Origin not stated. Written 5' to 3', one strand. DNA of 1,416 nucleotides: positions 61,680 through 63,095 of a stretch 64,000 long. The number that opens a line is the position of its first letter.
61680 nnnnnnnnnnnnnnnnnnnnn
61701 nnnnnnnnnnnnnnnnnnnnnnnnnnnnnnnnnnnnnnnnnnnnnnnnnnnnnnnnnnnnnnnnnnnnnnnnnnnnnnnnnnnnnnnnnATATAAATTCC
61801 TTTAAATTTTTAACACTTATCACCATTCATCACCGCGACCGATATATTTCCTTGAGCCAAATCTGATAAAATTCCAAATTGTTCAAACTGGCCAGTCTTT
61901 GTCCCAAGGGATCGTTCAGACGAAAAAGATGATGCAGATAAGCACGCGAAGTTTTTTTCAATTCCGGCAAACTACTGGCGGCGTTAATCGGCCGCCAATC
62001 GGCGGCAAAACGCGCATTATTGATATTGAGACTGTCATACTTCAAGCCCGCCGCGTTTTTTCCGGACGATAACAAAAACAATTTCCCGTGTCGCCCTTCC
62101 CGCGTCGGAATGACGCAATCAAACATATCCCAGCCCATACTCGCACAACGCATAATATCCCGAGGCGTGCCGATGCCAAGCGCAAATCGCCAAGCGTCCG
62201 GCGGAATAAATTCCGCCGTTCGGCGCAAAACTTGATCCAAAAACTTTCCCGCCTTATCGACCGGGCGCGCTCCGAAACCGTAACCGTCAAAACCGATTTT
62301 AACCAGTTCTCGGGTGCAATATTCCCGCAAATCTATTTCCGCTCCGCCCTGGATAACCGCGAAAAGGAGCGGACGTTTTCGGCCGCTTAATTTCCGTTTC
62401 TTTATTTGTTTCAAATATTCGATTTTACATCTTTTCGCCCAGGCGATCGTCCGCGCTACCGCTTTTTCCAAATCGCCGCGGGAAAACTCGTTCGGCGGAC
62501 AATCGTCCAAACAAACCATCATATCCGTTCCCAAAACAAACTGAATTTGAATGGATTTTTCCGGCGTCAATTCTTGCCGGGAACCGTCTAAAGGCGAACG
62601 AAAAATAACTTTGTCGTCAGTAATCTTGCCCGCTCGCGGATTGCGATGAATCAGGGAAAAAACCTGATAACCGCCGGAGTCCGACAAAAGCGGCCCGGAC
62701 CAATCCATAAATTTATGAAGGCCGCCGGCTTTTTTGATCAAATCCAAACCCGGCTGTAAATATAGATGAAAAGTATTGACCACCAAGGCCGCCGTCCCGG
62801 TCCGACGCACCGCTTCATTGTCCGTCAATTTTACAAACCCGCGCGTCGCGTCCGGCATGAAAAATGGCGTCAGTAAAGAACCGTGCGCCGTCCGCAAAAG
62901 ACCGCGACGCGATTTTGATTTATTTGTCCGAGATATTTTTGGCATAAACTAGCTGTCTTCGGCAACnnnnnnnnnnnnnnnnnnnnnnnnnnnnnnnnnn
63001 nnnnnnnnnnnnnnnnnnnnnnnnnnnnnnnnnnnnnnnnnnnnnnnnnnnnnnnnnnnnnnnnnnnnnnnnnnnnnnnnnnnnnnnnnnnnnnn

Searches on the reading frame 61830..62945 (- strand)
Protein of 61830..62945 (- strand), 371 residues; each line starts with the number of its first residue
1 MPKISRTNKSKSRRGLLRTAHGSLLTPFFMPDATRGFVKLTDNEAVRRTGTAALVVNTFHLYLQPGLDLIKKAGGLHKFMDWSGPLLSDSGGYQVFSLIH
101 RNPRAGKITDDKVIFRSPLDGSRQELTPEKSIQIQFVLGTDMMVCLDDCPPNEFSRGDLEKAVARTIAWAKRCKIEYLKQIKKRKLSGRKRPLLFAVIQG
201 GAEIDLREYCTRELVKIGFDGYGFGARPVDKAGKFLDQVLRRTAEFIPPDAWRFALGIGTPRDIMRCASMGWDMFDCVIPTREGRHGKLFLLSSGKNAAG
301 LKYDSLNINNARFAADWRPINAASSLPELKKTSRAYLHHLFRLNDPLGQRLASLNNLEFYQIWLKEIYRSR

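Call 45: search_protein_families(library=pfam, proteins=[window:61830-62945:-], max_evalue=0.0001)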
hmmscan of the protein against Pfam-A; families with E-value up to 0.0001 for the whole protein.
window:61830-62945:- (371 aa): 1 family
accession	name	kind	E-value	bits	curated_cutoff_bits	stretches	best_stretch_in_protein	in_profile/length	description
PF01702.25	TGT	-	4.3e-97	325.8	26.3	1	12-367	3-335/357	Queuine tRNA-ribosyltransferase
